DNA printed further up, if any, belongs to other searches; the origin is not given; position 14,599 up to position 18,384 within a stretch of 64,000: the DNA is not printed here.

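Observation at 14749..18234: dnaE2 tolerates four in-frame insertions of interspersed palindromic repeats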

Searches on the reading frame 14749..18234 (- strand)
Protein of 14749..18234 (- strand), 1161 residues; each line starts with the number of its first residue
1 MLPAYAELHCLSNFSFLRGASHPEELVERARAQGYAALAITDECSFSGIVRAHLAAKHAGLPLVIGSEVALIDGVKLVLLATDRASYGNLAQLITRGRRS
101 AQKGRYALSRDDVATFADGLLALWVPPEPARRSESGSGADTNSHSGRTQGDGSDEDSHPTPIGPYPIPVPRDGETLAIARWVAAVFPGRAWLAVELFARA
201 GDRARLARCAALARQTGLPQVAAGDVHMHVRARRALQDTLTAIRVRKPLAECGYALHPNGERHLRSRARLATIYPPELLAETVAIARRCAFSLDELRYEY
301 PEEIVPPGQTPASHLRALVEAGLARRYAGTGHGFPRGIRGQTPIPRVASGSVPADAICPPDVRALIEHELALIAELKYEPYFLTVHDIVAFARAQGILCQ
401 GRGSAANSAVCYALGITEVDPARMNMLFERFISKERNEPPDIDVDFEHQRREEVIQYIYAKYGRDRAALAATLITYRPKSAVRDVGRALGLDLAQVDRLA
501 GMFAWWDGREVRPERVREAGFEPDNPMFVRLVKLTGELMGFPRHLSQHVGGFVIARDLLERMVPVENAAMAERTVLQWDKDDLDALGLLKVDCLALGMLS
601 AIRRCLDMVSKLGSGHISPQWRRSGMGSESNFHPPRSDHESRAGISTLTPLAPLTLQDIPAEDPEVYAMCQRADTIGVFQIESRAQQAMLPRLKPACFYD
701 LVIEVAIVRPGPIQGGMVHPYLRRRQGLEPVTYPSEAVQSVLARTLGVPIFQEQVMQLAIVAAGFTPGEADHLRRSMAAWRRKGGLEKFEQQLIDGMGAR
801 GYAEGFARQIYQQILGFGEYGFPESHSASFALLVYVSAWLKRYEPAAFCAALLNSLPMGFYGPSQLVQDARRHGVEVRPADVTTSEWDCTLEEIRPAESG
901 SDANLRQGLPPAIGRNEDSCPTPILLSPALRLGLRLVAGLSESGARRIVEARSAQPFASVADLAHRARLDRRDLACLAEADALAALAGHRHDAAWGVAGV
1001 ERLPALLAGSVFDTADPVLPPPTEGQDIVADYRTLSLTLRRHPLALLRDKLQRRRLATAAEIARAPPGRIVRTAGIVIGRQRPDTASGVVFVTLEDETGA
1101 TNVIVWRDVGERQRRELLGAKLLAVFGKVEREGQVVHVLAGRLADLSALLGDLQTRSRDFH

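Call 5: search_protein_families(library=ncbifam, proteins=[window:14749-18234:-])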
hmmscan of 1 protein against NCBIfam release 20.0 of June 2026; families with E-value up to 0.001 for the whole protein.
window:14749-18234:- (1161 aa): 15 families
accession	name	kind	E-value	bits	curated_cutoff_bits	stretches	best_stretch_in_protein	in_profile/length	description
NF004225.0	PRK05672.1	subfamily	0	1469.5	939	2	359-1161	310-1047/1047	error-prone DNA polymerase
NF004226.0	PRK05673.1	equivalog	1.4e-171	572.9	1002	1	4-1147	5-1063/1146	DNA polymerase III subunit alpha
TIGR00594.1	polc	superfamily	4e-153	511.8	434.35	1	6-990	2-885/1022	DNA polymerase III subunit alpha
NF005298.0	PRK06826.1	equivalog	2.7e-150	502.2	1260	3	207-612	189-570/1151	DNA polymerase III subunit alpha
NF005377.0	PRK06920.1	equivalog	1e-114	384.5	1806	4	366-611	307-555/1108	DNA polymerase III subunit alpha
NF005617.0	PRK07374.1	equivalog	2.4e-106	356.9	1653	3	363-613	330-588/1170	DNA polymerase III subunit alpha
NF004550.0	PRK05898.1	equivalog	1.3e-94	318.2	1182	2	366-611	258-503/971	DNA polymerase III subunit alpha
NF005516.0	PRK07135.1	equivalog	2e-94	317.5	1084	2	362-888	253-744/974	DNA polymerase III DnaE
NF005582.0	PRK07279.1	equivalog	2.3e-93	314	1279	2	239-616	169-514/1033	DNA polymerase III subunit alpha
NF007079.0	PRK09532.1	equivalog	1.1e-80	272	1525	2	363-822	328-776/876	DNA polymerase III subunit alpha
NF001688.0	PRK00448.1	equivalog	7.3e-22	76.8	873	3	7-79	340-413/1445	PolC-type DNA polymerase III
TIGR01405.1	polC_Gram_pos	equivalog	1.3e-16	59.5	1043.45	2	7-81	106-180/1211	DNA polymerase III subunit alpha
NF005616.0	PRK07373.1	equivalog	2.1e-09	36.5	646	0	822-890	38-106/449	DNA polymerase III subunit alpha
NF041577.1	nside_bi_sphtase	equivalog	3.4e-09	36.3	400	1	6-83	4-82/276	3',5'-nucleoside bisphosphate phosphatase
NF047791.1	RNaseRnm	equivalog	9.9e-05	21.7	375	1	7-68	4-65/275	RNase RNM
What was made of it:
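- On DnaE2 (error-prone Pol III alpha, NCBIfam NF004225), the host gene: 1469.5 bits against a cutoff of 939 (call 5).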

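Call 6: search_protein_families(library=pfam, proteins=[window:14749-18234:-])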
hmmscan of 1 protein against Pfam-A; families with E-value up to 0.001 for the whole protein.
window:14749-18234:- (1161 aa): 7 families
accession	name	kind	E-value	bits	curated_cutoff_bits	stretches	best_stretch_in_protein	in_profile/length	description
PF07733.18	DNA_pol3_alpha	-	1.4e-86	290.8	23.9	1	314-595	2-260/260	Bacterial DNA polymerase III alpha NTPase domain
PF17657.6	DNA_pol3_finger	-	5.6e-54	182.4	22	1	654-800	20-165/166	Bacterial DNA polymerase III alpha subunit finger domain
PF14579.12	HHH_6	-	2.4e-18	66.5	25.6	1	874-992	1-89/90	Helix-hairpin-helix motif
PF02811.25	PHP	-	2.1e-17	64.4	26.4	1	7-123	1-121/164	PHP domain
PF01336.31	tRNA_anti-codon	-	1.1e-06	28.9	27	1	1071-1140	1-69/75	OB-fold nucleic acid binding domain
PF03934.19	T2SSK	-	0.00026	21.7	24.2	1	936-972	14-50/63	Type II secretion system (T2SS), protein K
PF12836.13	HHH_3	-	0.00077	19.9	27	0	934-974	16-57/65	Helix-hairpin-helix motif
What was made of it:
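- On DnaE2 (error-prone Pol III alpha, NCBIfam NF004225), the host gene: Pfam domains in call 6.
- Checked: It scores 1469.5 bits against NCBIfam NF004225 'error-prone DNA polymerase', whose cutoff is 939 (call 5), and it has PHP, Pol3-alpha, finger, HhH and OB Pfam domains (call 6).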

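Call 12: find_homologous_proteins(query=window:14749-18234:-, max_evalue=1e-50)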
Query window:14749-18234:- (1161 aa): 8000 proteins with E <= 1e-50 among 8000 candidates; the best 120 are listed.
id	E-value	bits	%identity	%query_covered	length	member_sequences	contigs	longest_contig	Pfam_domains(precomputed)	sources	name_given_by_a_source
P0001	0.0e+0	2613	100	100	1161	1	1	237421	PF02811.27,PF14579.13,PF01336.32,PF17657.7,PF07733.19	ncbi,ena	-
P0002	0.0e+0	1982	79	100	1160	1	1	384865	PF02811.27,PF14579.13,PF01336.32,PF17657.7,PF07733.19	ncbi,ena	-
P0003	0.0e+0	1978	81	100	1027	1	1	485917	PF02811.27,PF14579.13,PF01336.32,PF17657.7,PF07733.19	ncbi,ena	-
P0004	0.0e+0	1967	80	100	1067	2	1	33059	PF02811.27,PF14579.13,PF01336.32,PF17657.7,PF07733.19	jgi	-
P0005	0.0e+0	1966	80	100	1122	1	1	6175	PF02811.27,PF14579.13,PF01336.32,PF17657.7,PF07733.19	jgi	jgi:error-prone DNA polymerase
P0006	0.0e+0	1964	80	100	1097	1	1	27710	PF02811.27,PF14579.13,PF01336.32,PF17657.7,PF07733.19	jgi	-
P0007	0.0e+0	1946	79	100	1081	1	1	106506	PF02811.27,PF14579.13,PF01336.32,PF17657.7,PF07733.19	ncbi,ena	-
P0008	0.0e+0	1939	78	100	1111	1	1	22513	PF02811.27,PF14579.13,PF01336.32,PF17657.7,PF07733.19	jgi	-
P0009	0.0e+0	1937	78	100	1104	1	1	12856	PF02811.27,PF14579.13,PF01336.32,PF17657.7,PF07733.19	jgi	-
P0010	0.0e+0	1918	79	100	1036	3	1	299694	PF02811.27,PF14579.13,PF01336.32,PF17657.7,PF07733.19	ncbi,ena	-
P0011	0.0e+0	1912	77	100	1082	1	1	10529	PF02811.27,PF14579.13,PF01336.32,PF17657.7,PF07733.19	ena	-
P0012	0.0e+0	1903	78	100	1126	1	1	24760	PF02811.27,PF14579.13,PF01336.32,PF17657.7,PF07733.19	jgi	-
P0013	0.0e+0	1903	78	100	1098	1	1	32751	PF02811.27,PF14579.13,PF01336.32,PF17657.7,PF07733.19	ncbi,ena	-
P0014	0.0e+0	1900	82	69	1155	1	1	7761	PF02811.27,PF14579.13,PF01336.32,PF17657.7,PF07733.19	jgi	jgi:error-prone DNA polymerase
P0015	0.0e+0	1897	77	100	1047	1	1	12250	PF02811.27,PF14579.13,PF01336.32,PF17657.7,PF07733.19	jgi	-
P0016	0.0e+0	1894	76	100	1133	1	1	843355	PF02811.27,PF14579.13,PF01336.32,PF17657.7,PF07733.19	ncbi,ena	-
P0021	0.0e+0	1869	76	100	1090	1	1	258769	PF02811.27,PF14579.13,PF01336.32,PF17657.7,PF07733.19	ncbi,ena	-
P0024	0.0e+0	1861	75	100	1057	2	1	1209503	PF02811.27,PF14579.13,PF01336.32,PF17657.7,PF07733.19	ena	-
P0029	0.0e+0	1846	75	100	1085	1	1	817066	PF02811.27,PF14579.13,PF01336.32,PF17657.7,PF07733.19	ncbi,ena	-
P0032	0.0e+0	1834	76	100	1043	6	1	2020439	PF02811.27,PF14579.13,PF01336.32,PF17657.7,PF07733.19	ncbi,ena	-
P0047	0.0e+0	1796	74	100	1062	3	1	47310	PF02811.27,PF14579.13,PF01336.32,PF17657.7,PF07733.19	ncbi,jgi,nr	ncbi:MAG TPA: error-prone DNA polymerase [Casimicrobiaceae bacterium]|nr:error-prone DNA polymerase 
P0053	0.0e+0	1774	71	100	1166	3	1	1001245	PF02811.27,PF14579.13,PF01336.32,PF17657.7,PF07733.19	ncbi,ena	-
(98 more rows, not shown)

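Call 17: find_encoding_contigs(protein=P0001, flank=10000, max_places=3)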
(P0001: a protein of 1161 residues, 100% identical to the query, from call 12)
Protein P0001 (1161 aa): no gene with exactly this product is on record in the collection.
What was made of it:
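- Tried and rejected: Exact look-up of the window's own DnaE2 on public contigs found no record (call 17).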

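Call 18: list_cluster_members(proteins=[P0001, P0002, P0003, P0007, P0010, P0016, P0021, P0024, P0032, P0047])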
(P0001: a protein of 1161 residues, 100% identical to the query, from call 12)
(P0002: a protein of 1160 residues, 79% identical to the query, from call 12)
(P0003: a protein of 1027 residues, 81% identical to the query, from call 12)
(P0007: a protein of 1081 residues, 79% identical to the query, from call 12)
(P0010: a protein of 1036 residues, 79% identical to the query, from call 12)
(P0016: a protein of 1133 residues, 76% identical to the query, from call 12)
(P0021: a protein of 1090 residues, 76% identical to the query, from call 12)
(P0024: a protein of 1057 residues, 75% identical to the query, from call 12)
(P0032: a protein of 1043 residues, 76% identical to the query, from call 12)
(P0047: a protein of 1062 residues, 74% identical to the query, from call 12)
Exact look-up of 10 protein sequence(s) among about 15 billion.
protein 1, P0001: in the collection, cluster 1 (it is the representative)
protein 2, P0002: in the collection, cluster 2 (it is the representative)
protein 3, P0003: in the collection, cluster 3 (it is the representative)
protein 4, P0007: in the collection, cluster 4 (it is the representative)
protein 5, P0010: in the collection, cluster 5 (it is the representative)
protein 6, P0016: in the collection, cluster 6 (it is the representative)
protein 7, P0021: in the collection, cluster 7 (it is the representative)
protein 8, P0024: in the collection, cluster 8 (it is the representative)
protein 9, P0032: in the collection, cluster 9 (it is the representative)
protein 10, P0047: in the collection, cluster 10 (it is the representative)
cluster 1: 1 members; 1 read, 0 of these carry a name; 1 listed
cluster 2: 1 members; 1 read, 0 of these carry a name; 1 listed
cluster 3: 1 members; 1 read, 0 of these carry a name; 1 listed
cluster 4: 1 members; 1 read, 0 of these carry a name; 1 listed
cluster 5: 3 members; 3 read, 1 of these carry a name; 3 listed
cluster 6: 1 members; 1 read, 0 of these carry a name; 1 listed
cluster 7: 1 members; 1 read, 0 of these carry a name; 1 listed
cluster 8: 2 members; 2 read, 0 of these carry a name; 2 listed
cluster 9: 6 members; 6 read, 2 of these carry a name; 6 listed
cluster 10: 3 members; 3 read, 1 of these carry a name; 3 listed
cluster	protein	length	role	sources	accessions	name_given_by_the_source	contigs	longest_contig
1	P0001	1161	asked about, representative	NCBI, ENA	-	-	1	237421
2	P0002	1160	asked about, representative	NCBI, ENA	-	-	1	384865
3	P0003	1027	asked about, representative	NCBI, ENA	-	-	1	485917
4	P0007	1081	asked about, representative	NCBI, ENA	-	-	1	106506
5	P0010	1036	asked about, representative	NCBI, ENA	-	-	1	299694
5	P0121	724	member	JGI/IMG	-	error-prone DNA polymerase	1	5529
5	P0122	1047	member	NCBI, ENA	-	-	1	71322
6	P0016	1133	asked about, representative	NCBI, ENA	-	-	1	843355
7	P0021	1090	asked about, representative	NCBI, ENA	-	-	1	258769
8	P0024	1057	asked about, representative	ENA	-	-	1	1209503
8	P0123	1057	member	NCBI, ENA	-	-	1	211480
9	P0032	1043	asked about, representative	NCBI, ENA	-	-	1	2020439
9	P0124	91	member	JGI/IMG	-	error-prone DNA polymerase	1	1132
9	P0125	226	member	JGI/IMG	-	error-prone DNA polymerase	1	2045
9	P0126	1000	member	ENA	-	-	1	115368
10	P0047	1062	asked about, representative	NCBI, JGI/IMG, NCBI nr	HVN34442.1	MAG TPA: error-prone DNA polymerase [Casimicrobiaceae bacterium] | error-prone DNA polymerase [Casimicrobiaceae bacterium]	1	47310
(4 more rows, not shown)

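Call 26: find_encoding_contigs(protein=P0003, flank=10000, max_places=2)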
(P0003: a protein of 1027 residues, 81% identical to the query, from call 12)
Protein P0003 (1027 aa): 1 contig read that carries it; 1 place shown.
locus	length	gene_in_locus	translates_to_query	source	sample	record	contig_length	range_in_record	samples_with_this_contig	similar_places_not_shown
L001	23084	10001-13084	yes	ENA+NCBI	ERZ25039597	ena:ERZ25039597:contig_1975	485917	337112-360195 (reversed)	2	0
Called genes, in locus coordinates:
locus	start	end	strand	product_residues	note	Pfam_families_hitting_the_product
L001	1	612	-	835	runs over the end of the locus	PF00672:HAMP, PF01590:GAF (weak), PF00990:GGDEF, PF00563:EAL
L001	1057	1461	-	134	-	-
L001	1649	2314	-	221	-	PF09361:Phasin_2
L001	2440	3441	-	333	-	PF08240:ADH_N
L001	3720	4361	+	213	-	PF01726:LexA_DNA_bind, PF00717:Peptidase_S24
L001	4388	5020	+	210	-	PF02798:GST_N, PF13417:GST_N_3, PF13409:GST_N_2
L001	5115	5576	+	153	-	PF00903:Glyoxalase, PF18029:Glyoxalase_6 (weak), PF22650:At5g48480-like_C (weak)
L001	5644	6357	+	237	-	-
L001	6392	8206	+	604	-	PF00817:IMS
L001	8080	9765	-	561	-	PF00246:Peptidase_M14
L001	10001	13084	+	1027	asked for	PF02811:PHP, PF07733:DNA_pol3_alpha, PF17657:DNA_pol3_finger, PF14579:HHH_6, PF01336:tRNA_anti-codon (weak)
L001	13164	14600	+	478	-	PF01134:GIDA (faint), PF03486:HI0933_like (faint), PF07992:Pyr_redox_2, PF13450:NAD_binding_8 (faint), PF13738:Pyr_redox_3 (faint), PF00070:Pyr_redox, PF02852:Pyr_redox_dim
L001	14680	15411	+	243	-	PF09335:VTT_dom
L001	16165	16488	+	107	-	PF12345:DUF3641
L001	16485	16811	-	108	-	-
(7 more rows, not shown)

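Call 27: find_encoding_contigs(protein=P0002, flank=10000, max_places=2)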
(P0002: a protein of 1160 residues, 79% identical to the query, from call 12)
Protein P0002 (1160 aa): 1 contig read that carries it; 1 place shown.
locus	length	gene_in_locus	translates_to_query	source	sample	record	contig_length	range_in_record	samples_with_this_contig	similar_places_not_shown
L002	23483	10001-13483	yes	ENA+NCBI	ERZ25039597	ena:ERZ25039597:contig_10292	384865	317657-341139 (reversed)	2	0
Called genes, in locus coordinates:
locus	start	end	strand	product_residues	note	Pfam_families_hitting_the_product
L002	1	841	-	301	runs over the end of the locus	PF00126:HTH_1, PF03466:LysR_substrate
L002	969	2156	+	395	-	PF06500:FrsA-like (weak), PF12740:PETase (weak), PF01738:DLH (weak), PF12697:Abhydrolase_6 (weak)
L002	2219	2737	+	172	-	PF18050:Cyclophil_like2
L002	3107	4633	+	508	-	PF08241:Methyltransf_11, PF13649:Methyltransf_25 (weak), PF14393:DUF4422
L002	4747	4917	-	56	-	-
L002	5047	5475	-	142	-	PF00174:Oxidored_molyb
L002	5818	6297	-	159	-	PF01292:Ni_hydr_CYTB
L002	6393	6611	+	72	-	-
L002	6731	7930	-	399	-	PF00083:Sugar_tr (weak), PF07690:MFS_1, PF12832:MFS_1_like (faint), PF07690:MFS_1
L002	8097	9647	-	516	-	PF00246:Peptidase_M14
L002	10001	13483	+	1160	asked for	PF02811:PHP, PF07733:DNA_pol3_alpha, PF17657:DNA_pol3_finger, PF14579:HHH_6, PF01336:tRNA_anti-codon (weak)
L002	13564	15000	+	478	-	PF01134:GIDA (faint), PF07992:Pyr_redox_2, PF13450:NAD_binding_8 (faint), PF13738:Pyr_redox_3 (faint), PF00070:Pyr_redox, PF02852:Pyr_redox_dim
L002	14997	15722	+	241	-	PF09335:VTT_dom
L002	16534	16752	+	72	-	PF12345:DUF3641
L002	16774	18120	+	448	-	PF00535:Glycos_transf_2, PF09837:DUF2064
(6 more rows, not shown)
